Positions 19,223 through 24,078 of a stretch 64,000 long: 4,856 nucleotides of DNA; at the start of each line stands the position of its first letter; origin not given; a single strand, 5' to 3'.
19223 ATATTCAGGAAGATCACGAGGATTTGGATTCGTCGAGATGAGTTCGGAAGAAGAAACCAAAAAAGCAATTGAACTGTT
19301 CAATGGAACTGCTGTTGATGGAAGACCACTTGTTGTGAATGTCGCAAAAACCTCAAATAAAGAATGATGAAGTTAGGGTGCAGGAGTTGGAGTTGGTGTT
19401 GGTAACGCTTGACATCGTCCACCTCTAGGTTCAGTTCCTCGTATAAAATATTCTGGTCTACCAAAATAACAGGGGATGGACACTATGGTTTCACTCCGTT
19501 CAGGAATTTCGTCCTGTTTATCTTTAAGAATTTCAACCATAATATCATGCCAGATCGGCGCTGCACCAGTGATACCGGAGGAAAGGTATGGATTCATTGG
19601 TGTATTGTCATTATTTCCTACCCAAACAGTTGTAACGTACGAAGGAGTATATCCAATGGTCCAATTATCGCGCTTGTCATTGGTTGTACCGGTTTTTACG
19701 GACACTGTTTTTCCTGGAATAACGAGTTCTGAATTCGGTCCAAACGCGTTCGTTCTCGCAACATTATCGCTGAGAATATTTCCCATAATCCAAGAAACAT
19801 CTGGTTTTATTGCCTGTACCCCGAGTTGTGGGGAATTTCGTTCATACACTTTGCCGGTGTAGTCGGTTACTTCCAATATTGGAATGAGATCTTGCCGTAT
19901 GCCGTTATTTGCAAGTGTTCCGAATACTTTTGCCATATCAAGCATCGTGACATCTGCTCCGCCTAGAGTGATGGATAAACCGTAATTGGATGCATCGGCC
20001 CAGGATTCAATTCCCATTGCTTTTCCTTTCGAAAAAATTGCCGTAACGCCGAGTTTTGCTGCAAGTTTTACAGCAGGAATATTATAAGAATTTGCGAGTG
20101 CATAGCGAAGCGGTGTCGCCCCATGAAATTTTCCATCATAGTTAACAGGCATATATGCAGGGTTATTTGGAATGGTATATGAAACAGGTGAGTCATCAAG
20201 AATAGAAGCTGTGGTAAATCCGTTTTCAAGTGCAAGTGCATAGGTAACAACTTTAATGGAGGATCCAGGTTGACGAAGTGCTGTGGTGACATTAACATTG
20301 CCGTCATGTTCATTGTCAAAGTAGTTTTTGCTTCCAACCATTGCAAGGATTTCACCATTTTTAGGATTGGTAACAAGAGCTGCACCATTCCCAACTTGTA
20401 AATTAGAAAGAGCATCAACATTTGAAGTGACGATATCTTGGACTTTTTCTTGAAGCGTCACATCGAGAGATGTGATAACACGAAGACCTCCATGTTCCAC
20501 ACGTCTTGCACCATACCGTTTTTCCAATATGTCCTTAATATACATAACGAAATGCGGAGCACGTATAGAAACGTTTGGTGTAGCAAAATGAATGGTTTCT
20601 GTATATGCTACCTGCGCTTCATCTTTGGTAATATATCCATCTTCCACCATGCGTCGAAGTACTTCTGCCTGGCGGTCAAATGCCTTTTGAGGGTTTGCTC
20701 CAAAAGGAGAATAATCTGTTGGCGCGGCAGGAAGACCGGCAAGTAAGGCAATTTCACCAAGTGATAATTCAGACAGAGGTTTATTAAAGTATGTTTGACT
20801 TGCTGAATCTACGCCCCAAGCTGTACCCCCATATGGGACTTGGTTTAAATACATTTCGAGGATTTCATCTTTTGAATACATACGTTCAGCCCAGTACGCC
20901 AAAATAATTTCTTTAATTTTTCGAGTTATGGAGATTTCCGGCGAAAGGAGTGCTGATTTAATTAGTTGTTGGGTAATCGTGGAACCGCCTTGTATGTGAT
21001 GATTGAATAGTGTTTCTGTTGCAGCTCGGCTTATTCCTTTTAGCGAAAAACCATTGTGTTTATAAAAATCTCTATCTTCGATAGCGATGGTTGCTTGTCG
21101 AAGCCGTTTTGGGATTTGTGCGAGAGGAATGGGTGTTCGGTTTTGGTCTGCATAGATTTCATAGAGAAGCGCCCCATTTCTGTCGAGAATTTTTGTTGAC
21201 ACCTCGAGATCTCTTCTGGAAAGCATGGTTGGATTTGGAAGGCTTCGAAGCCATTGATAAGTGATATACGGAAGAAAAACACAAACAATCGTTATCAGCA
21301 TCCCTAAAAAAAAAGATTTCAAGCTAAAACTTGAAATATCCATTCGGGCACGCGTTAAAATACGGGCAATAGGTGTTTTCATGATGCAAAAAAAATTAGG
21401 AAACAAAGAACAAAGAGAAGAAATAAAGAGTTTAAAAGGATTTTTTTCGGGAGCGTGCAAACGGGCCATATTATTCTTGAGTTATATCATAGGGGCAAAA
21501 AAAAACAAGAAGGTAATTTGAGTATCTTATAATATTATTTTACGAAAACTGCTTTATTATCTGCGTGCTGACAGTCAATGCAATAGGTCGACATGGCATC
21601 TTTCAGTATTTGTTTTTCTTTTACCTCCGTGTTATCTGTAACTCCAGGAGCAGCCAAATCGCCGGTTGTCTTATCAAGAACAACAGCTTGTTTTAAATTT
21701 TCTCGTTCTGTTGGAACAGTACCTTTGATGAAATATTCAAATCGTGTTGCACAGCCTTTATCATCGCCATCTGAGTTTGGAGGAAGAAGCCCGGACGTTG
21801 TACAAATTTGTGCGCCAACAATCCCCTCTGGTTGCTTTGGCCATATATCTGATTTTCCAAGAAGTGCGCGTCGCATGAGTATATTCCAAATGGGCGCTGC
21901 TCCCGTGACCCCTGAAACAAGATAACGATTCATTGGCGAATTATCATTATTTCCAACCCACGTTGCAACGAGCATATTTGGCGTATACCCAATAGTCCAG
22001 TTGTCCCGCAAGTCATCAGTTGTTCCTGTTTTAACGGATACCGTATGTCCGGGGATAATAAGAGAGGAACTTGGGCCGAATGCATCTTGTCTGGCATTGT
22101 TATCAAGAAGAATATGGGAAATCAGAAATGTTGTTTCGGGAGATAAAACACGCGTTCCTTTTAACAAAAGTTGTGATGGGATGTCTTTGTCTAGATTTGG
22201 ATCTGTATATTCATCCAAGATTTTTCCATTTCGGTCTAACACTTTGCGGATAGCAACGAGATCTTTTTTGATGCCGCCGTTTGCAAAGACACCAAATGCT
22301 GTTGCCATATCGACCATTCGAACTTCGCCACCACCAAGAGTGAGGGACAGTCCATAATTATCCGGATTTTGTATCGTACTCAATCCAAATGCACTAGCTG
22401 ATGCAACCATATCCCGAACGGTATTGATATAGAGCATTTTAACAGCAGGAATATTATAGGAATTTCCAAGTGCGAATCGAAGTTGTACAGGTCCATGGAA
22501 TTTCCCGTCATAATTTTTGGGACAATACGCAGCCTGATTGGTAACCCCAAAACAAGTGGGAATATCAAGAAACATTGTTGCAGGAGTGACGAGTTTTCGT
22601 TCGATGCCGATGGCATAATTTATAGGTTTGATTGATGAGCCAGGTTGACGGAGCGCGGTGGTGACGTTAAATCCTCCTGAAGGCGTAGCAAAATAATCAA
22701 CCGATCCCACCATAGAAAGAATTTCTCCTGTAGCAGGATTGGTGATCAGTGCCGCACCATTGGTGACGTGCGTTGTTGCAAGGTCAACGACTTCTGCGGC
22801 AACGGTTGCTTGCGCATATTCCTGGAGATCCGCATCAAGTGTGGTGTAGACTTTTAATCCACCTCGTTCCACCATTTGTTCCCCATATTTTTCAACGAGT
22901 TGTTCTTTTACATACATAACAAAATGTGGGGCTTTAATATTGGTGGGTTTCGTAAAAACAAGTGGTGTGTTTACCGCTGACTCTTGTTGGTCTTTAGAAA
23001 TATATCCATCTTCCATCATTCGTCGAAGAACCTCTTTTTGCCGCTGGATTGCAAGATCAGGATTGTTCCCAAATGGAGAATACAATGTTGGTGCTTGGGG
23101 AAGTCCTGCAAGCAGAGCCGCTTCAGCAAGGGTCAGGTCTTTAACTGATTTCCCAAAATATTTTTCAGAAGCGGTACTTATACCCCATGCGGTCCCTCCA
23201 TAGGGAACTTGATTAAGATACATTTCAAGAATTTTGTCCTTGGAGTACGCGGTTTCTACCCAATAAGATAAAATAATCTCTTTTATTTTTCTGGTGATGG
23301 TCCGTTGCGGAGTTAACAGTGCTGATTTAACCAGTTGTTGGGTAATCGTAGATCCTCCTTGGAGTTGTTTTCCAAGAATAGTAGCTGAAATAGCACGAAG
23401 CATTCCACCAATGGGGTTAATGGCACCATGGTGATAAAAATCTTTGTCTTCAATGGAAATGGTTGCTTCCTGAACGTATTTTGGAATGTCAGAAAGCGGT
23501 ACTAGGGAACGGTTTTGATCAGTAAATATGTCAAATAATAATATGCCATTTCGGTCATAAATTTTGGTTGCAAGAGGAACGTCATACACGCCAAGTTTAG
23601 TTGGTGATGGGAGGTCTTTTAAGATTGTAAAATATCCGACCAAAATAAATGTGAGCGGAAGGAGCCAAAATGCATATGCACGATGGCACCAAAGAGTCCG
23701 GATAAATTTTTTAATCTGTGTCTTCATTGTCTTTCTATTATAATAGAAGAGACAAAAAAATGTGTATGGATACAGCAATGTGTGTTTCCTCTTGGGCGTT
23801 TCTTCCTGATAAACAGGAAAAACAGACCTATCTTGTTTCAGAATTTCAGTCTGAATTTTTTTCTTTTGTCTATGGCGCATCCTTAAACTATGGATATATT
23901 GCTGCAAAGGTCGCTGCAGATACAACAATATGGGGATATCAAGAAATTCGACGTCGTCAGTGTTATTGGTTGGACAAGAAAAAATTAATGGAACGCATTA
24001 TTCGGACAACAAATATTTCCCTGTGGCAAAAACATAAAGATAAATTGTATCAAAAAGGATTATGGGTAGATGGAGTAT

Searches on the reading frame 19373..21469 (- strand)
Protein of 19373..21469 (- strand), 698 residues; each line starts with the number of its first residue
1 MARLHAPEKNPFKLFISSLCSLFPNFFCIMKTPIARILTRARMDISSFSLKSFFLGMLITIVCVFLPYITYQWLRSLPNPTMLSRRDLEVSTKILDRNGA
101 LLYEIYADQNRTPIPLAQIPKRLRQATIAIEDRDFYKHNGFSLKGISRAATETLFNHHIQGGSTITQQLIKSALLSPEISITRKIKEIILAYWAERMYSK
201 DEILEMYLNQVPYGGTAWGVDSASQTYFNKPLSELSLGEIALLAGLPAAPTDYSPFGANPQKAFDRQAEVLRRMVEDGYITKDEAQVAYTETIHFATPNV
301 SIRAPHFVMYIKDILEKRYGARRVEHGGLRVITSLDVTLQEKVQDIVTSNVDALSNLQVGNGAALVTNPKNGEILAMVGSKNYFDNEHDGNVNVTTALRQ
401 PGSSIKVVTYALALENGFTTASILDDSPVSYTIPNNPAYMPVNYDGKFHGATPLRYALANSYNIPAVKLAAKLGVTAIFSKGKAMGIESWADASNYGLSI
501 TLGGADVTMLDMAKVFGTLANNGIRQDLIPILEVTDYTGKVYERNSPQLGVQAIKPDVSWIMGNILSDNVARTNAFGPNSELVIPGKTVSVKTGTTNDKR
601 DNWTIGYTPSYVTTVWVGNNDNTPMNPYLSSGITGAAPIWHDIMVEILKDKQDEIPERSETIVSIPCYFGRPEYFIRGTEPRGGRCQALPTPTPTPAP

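Call 75: search_protein_families(library=pfam, proteins=[window:19373-21469:-], max_evalue=0.00001)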
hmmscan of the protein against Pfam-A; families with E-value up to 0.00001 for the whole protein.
window:19373-21469:- (698 aa): 2 families
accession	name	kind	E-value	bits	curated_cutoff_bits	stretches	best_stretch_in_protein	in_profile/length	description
PF00912.28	Transgly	-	4.5e-60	202.5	27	1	99-274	2-177/178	Transglycosylase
PF00905.27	Transpeptidase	-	1.8e-29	103.3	22.1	1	362-644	1-298/299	Penicillin binding protein transpeptidase domain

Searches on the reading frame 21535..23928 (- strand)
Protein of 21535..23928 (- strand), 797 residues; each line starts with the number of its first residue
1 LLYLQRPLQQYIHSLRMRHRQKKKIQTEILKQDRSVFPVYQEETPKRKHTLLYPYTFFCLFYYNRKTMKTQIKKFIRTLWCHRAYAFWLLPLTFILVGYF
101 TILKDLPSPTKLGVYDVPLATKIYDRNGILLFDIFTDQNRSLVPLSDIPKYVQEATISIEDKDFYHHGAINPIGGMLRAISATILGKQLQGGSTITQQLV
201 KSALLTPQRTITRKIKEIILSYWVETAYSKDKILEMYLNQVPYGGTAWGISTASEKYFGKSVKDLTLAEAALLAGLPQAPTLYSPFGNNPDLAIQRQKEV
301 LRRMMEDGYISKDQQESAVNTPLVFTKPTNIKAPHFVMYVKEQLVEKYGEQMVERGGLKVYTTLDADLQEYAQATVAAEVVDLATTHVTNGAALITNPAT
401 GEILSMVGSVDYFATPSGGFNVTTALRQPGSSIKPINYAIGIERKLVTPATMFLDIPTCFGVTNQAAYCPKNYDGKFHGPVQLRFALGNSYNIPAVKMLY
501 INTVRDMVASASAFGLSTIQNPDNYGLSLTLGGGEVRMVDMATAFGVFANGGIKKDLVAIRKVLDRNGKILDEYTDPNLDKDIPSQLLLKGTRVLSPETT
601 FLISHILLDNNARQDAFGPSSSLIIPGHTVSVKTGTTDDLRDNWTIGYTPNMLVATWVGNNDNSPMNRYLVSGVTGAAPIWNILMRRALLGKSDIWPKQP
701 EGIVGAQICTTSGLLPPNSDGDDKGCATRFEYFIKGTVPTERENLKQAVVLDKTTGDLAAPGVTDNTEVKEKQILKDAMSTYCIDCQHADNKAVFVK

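Call 75: search_protein_families(library=pfam, proteins=[window:21535-23928:-], max_evalue=0.00001)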
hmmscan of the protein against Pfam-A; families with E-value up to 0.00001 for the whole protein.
window:21535-23928:- (797 aa): 2 families
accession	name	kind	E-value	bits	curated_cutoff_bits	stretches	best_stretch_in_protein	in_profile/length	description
PF00912.28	Transgly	-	1.8e-60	203.9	27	1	136-304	10-177/178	Transglycosylase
PF00905.27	Transpeptidase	-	5.3e-15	55.8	22.1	1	391-651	1-267/299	Penicillin binding protein transpeptidase domain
